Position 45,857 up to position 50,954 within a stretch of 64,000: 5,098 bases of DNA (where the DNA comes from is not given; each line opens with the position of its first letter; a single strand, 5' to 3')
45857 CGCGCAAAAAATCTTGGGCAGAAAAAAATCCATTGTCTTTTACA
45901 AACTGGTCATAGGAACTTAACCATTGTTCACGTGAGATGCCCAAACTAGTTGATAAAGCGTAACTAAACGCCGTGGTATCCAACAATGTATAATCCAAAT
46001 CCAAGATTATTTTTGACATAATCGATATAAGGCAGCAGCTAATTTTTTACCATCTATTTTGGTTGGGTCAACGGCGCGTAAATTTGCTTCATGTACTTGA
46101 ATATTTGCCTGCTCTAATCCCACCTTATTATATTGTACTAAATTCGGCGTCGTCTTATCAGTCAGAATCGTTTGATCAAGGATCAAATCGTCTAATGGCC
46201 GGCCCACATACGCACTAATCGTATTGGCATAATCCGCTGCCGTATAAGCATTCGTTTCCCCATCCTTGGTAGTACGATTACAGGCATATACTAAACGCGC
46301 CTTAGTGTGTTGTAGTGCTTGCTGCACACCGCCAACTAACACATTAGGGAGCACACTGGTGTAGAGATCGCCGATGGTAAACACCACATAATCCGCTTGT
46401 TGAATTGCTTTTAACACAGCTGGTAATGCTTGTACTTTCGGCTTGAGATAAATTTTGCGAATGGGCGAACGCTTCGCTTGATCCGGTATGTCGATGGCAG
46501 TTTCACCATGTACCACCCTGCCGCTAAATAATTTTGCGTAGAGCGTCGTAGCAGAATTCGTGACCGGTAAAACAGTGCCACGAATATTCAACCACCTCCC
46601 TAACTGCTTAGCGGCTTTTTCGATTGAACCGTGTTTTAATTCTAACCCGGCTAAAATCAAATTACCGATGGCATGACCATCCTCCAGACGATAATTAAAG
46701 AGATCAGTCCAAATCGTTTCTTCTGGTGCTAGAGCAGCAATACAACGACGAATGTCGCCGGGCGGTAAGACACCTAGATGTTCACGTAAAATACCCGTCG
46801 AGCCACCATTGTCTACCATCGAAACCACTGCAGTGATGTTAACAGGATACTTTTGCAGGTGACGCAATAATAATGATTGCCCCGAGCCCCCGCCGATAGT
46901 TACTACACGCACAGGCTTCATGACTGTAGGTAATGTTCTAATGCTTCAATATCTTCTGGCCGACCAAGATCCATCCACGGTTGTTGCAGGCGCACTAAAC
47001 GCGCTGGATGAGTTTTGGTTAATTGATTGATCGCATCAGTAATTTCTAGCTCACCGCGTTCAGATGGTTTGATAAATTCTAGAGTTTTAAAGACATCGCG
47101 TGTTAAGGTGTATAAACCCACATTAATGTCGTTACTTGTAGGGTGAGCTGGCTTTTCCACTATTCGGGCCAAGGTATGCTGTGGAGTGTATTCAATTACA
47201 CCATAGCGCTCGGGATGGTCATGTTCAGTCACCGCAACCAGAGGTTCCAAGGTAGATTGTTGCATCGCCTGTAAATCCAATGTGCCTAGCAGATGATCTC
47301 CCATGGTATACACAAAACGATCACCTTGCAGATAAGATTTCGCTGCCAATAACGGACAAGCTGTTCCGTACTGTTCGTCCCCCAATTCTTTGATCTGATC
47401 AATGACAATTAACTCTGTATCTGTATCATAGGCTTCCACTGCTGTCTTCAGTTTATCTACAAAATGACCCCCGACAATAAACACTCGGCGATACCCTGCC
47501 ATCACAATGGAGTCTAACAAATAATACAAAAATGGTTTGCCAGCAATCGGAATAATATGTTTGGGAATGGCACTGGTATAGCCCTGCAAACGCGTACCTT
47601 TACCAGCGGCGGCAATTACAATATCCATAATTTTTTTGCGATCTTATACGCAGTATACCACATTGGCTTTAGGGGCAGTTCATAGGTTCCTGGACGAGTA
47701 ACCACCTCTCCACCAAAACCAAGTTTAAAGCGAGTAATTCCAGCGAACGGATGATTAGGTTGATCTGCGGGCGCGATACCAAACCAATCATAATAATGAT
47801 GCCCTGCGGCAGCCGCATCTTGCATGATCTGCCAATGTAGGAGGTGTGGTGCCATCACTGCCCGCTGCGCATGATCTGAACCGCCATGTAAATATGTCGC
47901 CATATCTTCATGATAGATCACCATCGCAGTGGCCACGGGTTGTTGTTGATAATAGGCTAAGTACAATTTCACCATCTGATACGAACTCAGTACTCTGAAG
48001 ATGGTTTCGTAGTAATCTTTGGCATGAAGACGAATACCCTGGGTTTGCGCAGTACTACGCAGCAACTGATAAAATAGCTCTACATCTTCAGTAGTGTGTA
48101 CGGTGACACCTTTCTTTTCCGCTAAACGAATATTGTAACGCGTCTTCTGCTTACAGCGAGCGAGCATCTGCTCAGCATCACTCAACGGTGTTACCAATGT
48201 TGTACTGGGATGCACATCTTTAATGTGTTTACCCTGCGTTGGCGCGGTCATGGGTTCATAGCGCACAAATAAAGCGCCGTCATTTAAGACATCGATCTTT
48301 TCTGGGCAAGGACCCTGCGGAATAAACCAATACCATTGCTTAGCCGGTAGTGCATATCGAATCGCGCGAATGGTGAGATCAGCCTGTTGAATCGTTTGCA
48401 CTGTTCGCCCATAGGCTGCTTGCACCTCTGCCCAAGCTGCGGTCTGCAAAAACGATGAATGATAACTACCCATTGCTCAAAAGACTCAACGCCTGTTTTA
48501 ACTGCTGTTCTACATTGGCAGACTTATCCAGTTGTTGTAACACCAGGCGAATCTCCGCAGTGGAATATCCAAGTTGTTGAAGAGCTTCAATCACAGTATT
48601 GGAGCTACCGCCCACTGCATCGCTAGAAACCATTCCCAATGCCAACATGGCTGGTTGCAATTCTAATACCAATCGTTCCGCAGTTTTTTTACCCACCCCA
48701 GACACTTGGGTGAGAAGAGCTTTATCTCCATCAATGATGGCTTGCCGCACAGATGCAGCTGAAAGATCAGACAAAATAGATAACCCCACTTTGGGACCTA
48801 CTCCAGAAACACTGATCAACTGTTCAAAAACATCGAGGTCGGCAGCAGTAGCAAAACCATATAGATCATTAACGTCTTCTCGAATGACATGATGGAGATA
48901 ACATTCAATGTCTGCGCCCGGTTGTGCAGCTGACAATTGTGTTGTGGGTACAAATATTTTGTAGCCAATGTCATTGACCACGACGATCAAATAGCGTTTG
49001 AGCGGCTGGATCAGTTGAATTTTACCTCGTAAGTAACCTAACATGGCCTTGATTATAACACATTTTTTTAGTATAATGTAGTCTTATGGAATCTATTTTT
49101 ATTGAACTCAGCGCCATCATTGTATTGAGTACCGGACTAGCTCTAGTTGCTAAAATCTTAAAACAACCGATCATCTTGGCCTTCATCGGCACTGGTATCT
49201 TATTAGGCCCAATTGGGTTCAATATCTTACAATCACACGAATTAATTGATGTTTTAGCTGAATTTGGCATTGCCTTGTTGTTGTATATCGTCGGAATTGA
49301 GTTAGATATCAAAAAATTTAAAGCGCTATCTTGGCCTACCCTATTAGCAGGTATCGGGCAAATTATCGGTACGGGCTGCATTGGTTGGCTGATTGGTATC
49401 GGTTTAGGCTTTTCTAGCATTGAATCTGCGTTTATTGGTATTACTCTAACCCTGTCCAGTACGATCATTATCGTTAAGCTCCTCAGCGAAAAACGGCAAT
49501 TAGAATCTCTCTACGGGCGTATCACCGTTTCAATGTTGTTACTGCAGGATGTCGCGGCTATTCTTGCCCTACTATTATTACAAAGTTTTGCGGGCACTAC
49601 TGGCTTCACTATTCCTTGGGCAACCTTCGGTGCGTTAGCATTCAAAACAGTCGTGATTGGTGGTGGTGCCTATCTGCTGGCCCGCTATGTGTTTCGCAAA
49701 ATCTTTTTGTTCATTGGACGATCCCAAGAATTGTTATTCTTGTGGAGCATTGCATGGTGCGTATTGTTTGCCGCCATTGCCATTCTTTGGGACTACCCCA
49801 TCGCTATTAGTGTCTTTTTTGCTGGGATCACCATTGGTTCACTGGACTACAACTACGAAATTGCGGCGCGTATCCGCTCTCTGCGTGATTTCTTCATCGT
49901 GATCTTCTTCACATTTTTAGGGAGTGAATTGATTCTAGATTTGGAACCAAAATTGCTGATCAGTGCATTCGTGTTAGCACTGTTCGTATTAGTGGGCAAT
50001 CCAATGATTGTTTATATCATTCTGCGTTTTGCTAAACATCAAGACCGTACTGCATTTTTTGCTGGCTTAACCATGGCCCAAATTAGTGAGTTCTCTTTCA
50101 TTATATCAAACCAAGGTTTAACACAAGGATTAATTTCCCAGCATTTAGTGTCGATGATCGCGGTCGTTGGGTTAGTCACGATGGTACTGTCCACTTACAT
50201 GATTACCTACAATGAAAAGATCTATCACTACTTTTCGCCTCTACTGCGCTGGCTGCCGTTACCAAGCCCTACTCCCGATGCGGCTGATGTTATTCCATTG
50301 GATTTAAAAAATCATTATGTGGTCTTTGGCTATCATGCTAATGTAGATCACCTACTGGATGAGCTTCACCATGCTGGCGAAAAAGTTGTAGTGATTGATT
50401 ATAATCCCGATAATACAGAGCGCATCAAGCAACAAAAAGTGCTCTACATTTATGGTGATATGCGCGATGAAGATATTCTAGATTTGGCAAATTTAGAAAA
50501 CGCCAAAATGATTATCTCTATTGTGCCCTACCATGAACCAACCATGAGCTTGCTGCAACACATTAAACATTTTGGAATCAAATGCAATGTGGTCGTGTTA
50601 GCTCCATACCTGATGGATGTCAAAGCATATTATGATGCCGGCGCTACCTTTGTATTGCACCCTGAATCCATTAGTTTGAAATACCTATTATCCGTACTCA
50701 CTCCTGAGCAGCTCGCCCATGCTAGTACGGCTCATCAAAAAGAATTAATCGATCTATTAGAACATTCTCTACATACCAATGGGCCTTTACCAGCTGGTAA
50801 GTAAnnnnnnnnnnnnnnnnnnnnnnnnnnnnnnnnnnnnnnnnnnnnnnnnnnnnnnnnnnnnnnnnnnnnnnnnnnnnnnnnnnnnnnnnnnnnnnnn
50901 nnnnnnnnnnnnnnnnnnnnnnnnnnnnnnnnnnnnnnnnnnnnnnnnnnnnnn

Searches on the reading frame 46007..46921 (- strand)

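Call 68: search_protein_families(library=pfam, proteins=[window:46007-46921:-], max_evalue=0.00001)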
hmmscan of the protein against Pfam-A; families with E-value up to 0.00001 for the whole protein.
window:46007-46921:- (304 aa): 1 family
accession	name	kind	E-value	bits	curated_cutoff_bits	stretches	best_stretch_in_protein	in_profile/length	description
PF01933.23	CofD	-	7.4e-77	258.8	30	1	6-276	1-284/290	2-phospho-L-lactate transferase CofD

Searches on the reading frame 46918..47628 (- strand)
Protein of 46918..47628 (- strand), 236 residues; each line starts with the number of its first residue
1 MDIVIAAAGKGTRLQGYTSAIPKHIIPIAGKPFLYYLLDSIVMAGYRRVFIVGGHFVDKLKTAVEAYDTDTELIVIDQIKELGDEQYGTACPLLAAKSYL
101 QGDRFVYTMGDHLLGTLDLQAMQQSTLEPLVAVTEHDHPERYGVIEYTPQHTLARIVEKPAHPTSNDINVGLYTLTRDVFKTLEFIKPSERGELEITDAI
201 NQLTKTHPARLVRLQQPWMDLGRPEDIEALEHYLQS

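Call 68: search_protein_families(library=pfam, proteins=[window:46918-47628:-], max_evalue=0.00001)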
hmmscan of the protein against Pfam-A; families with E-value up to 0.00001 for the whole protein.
window:46918-47628:- (236 aa): 2 families
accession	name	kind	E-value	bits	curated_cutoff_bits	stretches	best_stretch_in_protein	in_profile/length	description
PF00483.29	NTP_transferase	-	3.9e-32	112.2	21.2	1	4-229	3-237/245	Nucleotidyl transferase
PF12804.13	NTP_transf_3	-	1e-07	32.7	27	1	4-122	2-107/160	MobA-like NTP transferase domain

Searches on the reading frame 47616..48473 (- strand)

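Call 68: search_protein_families(library=pfam, proteins=[window:47616-48473:-], max_evalue=0.00001)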
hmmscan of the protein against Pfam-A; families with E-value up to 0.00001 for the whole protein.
window:47616-48473:- (285 aa): 2 families
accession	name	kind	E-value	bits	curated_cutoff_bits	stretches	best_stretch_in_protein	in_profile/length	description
PF02388.22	FemAB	-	3.4e-37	128.7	24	2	174-281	302-406/406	FemAB family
PF13480.13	Acetyltransf_6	-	4.6e-17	63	22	1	106-232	2-136/143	Acetyltransferase (GNAT) domain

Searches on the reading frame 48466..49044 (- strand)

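Call 69: search_protein_families(library=pfam, proteins=[window:48466-49044:-], max_evalue=0.00001)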
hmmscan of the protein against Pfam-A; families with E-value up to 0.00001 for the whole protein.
window:48466-49044:- (192 aa): 4 families
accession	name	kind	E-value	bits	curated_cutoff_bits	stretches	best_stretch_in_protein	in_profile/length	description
PF14520.12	HHH_5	-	3.6e-15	56.6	27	1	73-130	1-56/57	Helix-hairpin-helix domain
PF01330.27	RuvA_N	-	1.5e-14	54.3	23.6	1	1-63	1-61/61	RuvA N terminal domain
PF00633.29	HHH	-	3.8e-08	33.2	24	0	102-125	4-27/30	Helix-hairpin-helix motif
PF07499.19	RuvA_C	-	1.5e-07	32.2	24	1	151-190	6-47/47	RuvA, C-terminal domain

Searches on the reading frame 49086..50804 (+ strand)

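Call 68: search_protein_families(library=pfam, proteins=[window:49086-50804:+], max_evalue=0.00001)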
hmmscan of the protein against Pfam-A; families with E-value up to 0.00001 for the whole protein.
window:49086-50804:+ (572 aa): 2 families
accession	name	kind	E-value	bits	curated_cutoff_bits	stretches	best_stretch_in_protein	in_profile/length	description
PF00999.27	Na_H_Exchanger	-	2.3e-57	195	26.2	1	13-373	3-369/375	Sodium/hydrogen exchanger, transmembrane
PF02254.24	TrkA_N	-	6.4e-17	62.4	23.8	1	411-526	1-116/116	TrkA-N domain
